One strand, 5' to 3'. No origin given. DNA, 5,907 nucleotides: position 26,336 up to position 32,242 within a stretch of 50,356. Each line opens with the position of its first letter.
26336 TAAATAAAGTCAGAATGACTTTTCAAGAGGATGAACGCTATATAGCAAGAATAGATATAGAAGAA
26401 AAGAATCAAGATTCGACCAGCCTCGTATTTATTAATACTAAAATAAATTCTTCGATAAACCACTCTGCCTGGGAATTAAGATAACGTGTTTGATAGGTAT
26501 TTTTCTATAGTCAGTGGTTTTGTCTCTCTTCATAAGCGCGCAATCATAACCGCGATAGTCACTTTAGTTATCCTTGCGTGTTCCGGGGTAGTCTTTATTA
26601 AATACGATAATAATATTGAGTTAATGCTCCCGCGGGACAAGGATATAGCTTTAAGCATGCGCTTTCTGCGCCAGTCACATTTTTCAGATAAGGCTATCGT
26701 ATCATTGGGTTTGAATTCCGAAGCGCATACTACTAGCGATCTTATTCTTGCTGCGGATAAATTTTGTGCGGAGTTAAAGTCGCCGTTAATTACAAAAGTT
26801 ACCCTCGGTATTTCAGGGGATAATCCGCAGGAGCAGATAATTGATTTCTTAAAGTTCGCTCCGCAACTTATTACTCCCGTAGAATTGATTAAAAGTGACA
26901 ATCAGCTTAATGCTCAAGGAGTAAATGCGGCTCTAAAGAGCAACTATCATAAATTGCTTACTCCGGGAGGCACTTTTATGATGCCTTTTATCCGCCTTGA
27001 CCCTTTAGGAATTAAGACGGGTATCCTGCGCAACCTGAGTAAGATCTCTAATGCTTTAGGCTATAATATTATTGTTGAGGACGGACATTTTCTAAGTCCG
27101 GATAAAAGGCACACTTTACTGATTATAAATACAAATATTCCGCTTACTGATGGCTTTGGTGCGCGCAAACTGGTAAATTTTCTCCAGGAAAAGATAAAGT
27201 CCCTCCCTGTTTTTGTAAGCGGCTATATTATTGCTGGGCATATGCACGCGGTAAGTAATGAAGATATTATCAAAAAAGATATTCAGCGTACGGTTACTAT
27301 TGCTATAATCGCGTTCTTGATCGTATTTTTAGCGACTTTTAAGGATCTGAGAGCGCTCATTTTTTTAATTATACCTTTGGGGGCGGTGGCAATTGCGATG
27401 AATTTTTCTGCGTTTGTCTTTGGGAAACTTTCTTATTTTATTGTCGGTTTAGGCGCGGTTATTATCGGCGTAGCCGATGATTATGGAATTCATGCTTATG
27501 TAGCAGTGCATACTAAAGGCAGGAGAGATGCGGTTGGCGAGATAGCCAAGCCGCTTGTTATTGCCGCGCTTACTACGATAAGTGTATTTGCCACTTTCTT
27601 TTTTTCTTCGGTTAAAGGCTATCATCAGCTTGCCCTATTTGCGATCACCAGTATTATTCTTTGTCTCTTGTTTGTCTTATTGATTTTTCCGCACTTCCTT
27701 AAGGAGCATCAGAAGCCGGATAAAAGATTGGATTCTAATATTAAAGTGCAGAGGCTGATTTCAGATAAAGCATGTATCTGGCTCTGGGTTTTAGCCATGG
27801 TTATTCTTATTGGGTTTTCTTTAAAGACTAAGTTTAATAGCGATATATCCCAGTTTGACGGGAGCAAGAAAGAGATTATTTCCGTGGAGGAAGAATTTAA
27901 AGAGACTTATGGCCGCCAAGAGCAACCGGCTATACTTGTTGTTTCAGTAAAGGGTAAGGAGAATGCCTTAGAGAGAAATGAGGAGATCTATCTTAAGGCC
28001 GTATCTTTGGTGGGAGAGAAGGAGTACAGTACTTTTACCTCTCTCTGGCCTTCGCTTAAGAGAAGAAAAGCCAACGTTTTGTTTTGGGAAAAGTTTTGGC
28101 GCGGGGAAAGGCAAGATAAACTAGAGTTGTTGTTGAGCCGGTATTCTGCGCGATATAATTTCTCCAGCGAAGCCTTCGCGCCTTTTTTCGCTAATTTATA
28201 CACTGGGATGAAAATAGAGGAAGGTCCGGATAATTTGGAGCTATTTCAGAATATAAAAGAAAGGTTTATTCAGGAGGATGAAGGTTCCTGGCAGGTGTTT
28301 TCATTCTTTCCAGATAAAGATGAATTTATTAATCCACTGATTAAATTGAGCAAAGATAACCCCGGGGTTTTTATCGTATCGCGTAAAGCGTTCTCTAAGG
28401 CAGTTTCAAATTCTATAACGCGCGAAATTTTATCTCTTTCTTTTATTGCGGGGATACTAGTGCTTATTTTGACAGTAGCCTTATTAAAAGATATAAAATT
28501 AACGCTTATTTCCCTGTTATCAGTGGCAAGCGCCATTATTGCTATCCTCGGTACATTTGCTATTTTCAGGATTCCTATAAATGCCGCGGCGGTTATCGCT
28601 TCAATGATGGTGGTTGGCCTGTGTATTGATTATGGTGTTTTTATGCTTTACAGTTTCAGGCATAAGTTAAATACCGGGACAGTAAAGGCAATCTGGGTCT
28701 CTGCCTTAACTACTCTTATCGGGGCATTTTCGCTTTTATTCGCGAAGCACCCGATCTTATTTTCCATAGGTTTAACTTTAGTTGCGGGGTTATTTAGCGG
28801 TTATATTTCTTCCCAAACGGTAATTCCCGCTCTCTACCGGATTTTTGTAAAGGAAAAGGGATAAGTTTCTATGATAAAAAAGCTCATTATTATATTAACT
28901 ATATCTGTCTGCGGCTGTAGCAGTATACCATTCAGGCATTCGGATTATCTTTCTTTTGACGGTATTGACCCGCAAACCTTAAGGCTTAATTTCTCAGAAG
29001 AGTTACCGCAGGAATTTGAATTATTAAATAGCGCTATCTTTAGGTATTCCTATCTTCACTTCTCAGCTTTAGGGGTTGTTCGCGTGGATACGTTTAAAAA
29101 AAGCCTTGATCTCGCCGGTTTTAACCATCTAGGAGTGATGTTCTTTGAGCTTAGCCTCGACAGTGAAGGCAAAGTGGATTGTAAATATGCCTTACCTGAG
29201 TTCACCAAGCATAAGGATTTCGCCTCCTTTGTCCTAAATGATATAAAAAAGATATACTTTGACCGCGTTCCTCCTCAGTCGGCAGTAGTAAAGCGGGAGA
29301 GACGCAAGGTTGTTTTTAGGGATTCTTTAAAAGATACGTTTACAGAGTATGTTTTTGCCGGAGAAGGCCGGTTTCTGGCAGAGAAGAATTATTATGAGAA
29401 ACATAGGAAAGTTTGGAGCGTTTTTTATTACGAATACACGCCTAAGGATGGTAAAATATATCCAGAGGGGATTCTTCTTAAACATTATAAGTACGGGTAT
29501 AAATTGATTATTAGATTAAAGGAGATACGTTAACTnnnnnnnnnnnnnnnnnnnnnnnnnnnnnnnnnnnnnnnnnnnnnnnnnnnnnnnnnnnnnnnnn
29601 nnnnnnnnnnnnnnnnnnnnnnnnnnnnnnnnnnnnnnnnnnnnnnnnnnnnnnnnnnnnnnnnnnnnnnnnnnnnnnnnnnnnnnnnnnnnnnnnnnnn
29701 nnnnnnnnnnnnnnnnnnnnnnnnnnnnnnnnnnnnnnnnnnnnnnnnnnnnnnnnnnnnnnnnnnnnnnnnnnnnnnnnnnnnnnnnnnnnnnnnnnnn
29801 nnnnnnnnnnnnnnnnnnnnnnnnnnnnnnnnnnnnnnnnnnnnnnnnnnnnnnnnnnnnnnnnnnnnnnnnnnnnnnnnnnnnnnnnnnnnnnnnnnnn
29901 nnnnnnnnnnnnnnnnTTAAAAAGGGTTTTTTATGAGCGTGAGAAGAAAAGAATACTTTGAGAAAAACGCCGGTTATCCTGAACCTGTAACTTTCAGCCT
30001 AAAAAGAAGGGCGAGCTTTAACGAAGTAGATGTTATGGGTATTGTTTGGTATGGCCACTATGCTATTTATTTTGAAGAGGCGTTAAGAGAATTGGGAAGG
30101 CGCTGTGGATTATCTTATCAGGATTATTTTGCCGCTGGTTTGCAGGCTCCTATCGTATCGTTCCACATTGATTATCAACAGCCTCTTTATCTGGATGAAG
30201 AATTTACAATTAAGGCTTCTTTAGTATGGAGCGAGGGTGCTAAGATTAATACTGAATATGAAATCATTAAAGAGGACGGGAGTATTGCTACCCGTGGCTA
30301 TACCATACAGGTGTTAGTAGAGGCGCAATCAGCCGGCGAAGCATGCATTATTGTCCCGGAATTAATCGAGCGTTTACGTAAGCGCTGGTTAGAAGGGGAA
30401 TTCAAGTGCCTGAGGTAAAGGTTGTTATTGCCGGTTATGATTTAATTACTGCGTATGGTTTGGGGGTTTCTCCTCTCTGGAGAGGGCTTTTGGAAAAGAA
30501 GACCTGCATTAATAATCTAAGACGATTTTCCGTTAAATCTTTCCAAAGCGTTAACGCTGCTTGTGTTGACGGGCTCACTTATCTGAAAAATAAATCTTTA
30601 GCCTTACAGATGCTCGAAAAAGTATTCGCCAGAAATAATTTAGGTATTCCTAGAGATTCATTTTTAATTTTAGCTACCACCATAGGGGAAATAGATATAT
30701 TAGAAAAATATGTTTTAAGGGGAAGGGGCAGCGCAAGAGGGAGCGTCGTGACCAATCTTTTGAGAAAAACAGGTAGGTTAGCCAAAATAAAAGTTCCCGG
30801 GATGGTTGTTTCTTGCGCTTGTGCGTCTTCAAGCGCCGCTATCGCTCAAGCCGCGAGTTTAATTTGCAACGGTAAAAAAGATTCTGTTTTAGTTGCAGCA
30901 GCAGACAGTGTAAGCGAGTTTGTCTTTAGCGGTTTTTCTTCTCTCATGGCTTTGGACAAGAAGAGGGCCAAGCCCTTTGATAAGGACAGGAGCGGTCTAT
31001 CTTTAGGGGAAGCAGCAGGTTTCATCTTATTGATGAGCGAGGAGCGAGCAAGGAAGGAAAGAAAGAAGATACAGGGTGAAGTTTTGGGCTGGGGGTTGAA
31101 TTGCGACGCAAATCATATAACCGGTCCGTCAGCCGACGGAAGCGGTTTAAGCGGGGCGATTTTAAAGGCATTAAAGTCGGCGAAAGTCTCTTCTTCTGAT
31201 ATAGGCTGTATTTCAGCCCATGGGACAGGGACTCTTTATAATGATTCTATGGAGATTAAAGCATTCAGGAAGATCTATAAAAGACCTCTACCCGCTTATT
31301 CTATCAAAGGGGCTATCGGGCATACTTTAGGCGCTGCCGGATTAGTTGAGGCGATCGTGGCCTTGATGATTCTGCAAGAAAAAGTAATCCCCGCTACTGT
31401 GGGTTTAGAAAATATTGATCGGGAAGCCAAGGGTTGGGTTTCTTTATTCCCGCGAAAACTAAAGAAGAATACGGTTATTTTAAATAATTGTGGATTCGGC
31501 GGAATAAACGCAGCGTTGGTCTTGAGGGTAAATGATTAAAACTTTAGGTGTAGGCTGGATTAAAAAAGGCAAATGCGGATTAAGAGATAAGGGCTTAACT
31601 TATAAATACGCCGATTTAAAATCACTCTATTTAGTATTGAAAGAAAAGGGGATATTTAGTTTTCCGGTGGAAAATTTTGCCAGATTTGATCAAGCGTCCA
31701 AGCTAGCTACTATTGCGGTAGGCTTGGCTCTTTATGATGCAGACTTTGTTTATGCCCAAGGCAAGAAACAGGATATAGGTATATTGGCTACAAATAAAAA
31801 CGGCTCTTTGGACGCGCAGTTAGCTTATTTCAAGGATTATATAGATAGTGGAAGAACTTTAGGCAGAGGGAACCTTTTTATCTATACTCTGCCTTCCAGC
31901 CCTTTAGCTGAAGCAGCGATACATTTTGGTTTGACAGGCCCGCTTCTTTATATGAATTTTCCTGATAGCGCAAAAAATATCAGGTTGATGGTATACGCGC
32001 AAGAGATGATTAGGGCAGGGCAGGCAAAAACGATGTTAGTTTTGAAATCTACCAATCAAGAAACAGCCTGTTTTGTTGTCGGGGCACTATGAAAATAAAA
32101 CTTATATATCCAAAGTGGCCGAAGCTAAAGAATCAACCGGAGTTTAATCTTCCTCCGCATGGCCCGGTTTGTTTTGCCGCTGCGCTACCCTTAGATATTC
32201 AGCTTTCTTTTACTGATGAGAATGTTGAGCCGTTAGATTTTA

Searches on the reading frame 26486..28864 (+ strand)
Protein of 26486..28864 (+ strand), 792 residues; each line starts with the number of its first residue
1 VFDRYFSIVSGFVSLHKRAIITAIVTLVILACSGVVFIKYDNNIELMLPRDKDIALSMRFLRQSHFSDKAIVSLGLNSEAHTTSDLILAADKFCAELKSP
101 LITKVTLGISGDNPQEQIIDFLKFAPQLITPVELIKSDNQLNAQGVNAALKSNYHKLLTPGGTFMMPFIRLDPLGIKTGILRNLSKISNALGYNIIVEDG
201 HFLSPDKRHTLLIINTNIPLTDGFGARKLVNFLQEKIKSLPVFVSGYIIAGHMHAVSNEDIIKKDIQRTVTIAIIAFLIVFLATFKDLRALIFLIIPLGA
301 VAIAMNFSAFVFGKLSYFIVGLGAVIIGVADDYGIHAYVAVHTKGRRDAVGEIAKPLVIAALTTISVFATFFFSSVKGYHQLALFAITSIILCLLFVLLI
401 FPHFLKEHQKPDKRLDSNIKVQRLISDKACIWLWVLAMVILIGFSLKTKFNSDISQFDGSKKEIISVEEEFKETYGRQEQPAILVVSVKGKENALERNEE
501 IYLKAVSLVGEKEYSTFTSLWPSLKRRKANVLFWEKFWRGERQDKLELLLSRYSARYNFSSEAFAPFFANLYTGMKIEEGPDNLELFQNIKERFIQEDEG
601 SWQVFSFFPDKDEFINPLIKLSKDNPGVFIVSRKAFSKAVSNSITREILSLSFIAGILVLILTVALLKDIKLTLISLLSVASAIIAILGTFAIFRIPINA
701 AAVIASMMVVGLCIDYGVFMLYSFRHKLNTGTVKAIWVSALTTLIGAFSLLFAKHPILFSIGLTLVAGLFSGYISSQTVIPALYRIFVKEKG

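Call 4: search_protein_families(library=pfam, proteins=[window:26486-28864:+], max_evalue=0.01)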
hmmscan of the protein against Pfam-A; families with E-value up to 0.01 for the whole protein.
window:26486-28864:+ (792 aa): 2 families
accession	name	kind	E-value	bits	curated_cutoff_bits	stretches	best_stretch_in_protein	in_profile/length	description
PF03176.21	MMPL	-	3.8e-06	26.5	20.5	1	231-402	112-296/333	MMPL family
PF02355.23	SecD_SecF_C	-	0.0014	18.5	20.5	1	630-780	15-179/189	Protein export membrane protein SecD/SecF, C-terminal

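Call 31: search_protein_families(library=ncbifam, proteins=[window:26486-28864:+], max_evalue=0.00001)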
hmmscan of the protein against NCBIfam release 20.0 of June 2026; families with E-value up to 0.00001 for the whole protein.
window:26486-28864:+ (792 aa): 4 families
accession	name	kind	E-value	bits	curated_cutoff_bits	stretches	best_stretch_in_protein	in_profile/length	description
TIGR00921.1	2A067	subfamily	5.5e-23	80.9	351.9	2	640-785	575-732/733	hydrophobe/amphiphile efflux-3 (HAE3) family transporter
TIGR03480.1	HpnN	hypoth_equivalog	5.3e-22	77.6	751.85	2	651-784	720-856/862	hopanoid biosynthesis associated RND transporter like protein HpnN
NF045600.2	BstA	equivalog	8.1e-10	37.2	1400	1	588-787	690-897/903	sterol transporter cytoplasmic membrane protein BstA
TIGR00833.1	actII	subfamily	2e-08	33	874.7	0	239-403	152-327/910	MMPL family RND transporter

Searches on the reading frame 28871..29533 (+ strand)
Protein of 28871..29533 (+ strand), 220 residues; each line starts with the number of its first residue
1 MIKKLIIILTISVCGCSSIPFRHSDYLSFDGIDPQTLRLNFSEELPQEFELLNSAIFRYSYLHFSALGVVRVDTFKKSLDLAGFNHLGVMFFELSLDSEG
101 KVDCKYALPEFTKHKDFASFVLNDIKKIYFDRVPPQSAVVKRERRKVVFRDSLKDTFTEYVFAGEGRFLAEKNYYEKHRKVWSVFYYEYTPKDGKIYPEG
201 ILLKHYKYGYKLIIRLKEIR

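Call 4: search_protein_families(library=pfam, proteins=[window:28871-29533:+], max_evalue=0.01)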
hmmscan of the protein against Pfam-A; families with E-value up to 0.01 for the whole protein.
window:28871-29533:+ (220 aa): 1 family
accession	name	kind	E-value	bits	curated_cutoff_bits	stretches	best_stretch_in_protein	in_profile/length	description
PF11659.14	DUF3261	-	4.4e-06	27.1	22.3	1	76-215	25-134/137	Protein of unknown function (DUF3261)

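Call 31: search_protein_families(library=ncbifam, proteins=[window:28871-29533:+], max_evalue=0.00001)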
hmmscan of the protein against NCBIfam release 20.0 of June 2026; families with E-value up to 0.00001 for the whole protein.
window:28871-29533:+ (220 aa): 0 families

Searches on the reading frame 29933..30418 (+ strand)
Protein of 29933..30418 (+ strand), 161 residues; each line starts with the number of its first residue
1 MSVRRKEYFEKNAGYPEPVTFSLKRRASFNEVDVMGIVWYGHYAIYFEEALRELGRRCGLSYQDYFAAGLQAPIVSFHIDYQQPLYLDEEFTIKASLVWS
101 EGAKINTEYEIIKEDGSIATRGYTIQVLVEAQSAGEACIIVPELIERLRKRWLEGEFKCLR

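Call 4: search_protein_families(library=pfam, proteins=[window:29933-30418:+], max_evalue=0.01)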
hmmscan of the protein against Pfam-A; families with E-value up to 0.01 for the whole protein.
window:29933-30418:+ (161 aa): 2 families
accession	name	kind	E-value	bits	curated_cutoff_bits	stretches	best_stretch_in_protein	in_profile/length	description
PF13279.12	4HBT_2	-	1e-12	49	25.5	1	29-146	3-120/122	Thioesterase-like superfamily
PF03061.28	4HBT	-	7.2e-11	42.7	20.6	1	35-117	1-76/79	Thioesterase superfamily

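Call 31: search_protein_families(library=ncbifam, proteins=[window:29933-30418:+], max_evalue=0.00001)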
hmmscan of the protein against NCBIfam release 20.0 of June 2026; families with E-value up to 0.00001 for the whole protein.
window:29933-30418:+ (161 aa): 4 families
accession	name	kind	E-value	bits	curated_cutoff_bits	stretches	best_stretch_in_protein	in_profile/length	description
NF047424.1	MenI_Staph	exception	5.3e-18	65.3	225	1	27-132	10-115/148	1,4-dihydroxy-2-naphthoyl-CoA hydrolase MenI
TIGR00051.1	TIGR00051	subfamily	3.3e-16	59.7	68.7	1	24-133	1-110/117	YbgC/FadM family acyl-CoA thioesterase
TIGR02799.1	thio_ybgC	equivalog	2.6e-11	43.9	141.35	1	21-128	1-109/126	tol-pal system-associated acyl-CoA thioesterase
NF008065.0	PRK10800.1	equivalog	1e-07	32.2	185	1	21-131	6-116/134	tol-pal system-associated acyl-CoA thioesterase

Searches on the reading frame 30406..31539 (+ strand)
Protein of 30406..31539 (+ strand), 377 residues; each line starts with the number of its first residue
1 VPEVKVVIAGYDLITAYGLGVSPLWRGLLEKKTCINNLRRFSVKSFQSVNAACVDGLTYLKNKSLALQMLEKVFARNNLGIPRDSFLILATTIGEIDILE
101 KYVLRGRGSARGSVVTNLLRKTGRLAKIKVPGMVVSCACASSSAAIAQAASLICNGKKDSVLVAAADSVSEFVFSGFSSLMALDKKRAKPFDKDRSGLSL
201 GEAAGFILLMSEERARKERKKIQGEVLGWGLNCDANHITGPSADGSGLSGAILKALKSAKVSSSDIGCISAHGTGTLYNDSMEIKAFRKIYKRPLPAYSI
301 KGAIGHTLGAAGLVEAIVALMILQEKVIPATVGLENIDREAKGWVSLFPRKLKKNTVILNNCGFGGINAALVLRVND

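Call 4: search_protein_families(library=pfam, proteins=[window:30406-31539:+], max_evalue=0.01)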
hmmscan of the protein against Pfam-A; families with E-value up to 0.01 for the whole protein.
window:30406-31539:+ (377 aa): 4 families
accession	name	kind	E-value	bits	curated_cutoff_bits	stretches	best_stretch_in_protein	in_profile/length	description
PF02801.28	Ketoacyl-synt_C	-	4.4e-29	101.3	20.8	1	224-334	2-118/119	Beta-ketoacyl synthase, C-terminal domain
PF00109.32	ketoacyl-synt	-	3.2e-18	66.7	20.8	1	128-215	163-252/252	Beta-ketoacyl synthase, N-terminal domain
PF00108.29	Thiolase_N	-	0.0022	17.8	26.4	1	120-171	64-117/260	Thiolase, N-terminal domain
PF08545.16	ACP_syn_III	-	0.0038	17.5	24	0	136-173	4-41/80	3-Oxoacyl-[acyl-carrier-protein (ACP)] synthase III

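Call 31: search_protein_families(library=ncbifam, proteins=[window:30406-31539:+], max_evalue=0.00001)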
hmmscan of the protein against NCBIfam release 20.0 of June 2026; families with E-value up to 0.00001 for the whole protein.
window:30406-31539:+ (377 aa): 20 families
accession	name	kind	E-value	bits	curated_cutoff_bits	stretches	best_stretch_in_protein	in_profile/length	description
NF005589.0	PRK07314.1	subfamily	3e-67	227.2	387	1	127-374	152-410/413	beta-ketoacyl-ACP synthase II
TIGR03150.1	fabF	equivalog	1.1e-66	225.3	493.75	1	128-374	150-407/407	beta-ketoacyl-ACP synthase II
NF006618.0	PRK09185.1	subfamily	1.9e-63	214.9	407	1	126-375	148-392/394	beta-ketoacyl-ACP synthase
NF058662.1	cispenta_AmcF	equivalog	7e-60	203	325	1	5-374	1-368/369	cispentacin biosynthesis acyltransferase subunit AmcF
NF004618.0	PRK05952.1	equivalog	7.5e-59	199.6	455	1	130-374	136-381/384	beta-ketoacyl-ACP synthase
NF004970.0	PRK06333.1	subfamily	7.5e-57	193.1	525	1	128-374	162-420/424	beta-ketoacyl-ACP synthase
NF006274.0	PRK08439.1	equivalog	7.5e-53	179.8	621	1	127-374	150-404/406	beta-ketoacyl-ACP synthase II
NF006587.0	PRK09116.1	equivalog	3.8e-50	170.8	470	1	134-374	159-405/408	beta-ketoacyl-ACP synthase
NF005076.0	PRK06501.1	equivalog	7.4e-50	170.1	629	1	133-374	169-421/425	beta-ketoacyl-ACP synthase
NF006434.0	PRK08722.1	equivalog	1.3e-45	156.1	759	1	125-373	150-411/414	beta-ketoacyl-ACP synthase II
NF005916.1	PRK07910.1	equivalog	3.5e-44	151.4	560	1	135-373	167-415/418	KasA/KasB family beta-ketoacyl-ACP synthase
NF005490.0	PRK07103.1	equivalog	2e-43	149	445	1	126-374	156-411/414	polyketide beta-ketoacyl:acyl carrier protein synthase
NF005935.0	PRK07967.1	equivalog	9.7e-35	120.2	630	1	127-374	150-402/406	beta-ketoacyl-ACP synthase I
NF045894.1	PKS_plus_SDR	equivalog_domain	2.3e-25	88.4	1740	1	130-336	164-378/1515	type I polyketide synthase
NF053555.1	prodigi_MBC_PigJ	equivalog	3.1e-23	82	900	1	128-373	502-756/759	prodigiosin MBC biosynthesis protein PigJ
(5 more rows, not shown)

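Call 39: search_solved_structures(query=window:30406-31539:+, max_evalue=1e-20)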
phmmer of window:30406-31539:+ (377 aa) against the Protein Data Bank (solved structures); distinct sequences matched with E-value up to 1e-20: 73 (the best 60 are shown).
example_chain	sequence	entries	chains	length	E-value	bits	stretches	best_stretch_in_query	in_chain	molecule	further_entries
9s5h_B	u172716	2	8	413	1.2e-52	182.6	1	6-374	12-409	3-oxoacyl-(Acyl-carrier-protein) synthase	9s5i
3e60_A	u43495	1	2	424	5e-47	164.1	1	128-374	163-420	3-oxoacyl-[acyl-carrier-protein ] synthase II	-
8z5c_A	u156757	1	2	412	3.3e-44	154.8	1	127-373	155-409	3-oxoacyl-[acyl-carrier-protein] synthase 2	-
8z5e_A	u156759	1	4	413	2.2e-43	152.1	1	127-373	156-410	3-oxoacyl-[acyl-carrier-protein] synthase 2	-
8z5d_A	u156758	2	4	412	2.2e-43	152.1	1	127-373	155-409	3-oxoacyl-[acyl-carrier-protein] synthase 2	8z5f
1ox0_A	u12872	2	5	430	4.1e-43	151.2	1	5-373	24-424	Beta ketoacyl-acyl carrier protein synthase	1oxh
2rjt_A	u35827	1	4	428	4.4e-43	151.1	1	5-373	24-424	Beta-ketoacyl-ACP synthase II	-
4ls5_A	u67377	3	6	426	4.8e-43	151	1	136-374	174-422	3-oxoacyl-[acyl-carrier-protein] synthase 2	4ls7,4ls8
4ls6_A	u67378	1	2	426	5e-43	150.9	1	136-374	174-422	3-oxoacyl-[acyl-carrier-protein] synthase 2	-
4jrh_A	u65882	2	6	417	5.6e-43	150.8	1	4-373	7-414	3-oxoacyl-[acyl-carrier-protein] synthase 2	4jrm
4r8e_A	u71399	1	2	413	1.2e-42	149.7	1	127-374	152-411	3-oxoacyl-[acyl-carrier-protein] synthase 2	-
3kzu_A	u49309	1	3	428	2.6e-42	148.6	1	102-374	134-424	3-oxoacyl-(Acyl-carrier-protein) synthase ii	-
2alm_A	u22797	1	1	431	7.6e-42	147.1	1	5-373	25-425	3-oxoacyl-(acyl-carrier-protein) synthase II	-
4jga_A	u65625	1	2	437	2.1e-41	145.6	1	130-374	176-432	3-oxoacyl-[acyl-carrier-protein] synthase 2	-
1e5m_A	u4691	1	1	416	2.3e-41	145.4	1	88-373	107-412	BETA KETOACYL ACYL CARRIER PROTEIN SYNTHASE II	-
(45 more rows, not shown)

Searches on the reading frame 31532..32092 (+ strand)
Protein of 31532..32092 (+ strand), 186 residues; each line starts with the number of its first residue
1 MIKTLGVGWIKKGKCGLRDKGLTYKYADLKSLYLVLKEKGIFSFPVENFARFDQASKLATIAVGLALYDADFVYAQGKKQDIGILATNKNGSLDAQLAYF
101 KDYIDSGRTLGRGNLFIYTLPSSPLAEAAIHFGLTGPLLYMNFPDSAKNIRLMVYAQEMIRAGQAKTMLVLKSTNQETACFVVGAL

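Call 4: search_protein_families(library=pfam, proteins=[window:31532-32092:+], max_evalue=0.01)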
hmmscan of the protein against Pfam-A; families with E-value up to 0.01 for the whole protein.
window:31532-32092:+ (186 aa): 1 family
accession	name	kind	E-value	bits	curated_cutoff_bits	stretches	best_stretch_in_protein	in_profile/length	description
PF00109.32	ketoacyl-synt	-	0.0076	16.3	20.8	1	40-170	74-198/252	Beta-ketoacyl synthase, N-terminal domain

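Call 31: search_protein_families(library=ncbifam, proteins=[window:31532-32092:+], max_evalue=0.00001)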
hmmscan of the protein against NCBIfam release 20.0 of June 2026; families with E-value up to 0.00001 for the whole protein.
window:31532-32092:+ (186 aa): 0 families

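Call 65: search_protein_families(library=pfam, proteins=[window:31532-32092:+], max_evalue=1)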
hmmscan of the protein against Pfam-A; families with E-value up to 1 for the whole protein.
window:31532-32092:+ (186 aa): 1 family
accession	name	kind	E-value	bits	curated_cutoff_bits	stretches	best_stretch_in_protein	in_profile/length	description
PF00109.32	ketoacyl-synt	-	0.0076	16.3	20.8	1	40-170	74-198/252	Beta-ketoacyl synthase, N-terminal domain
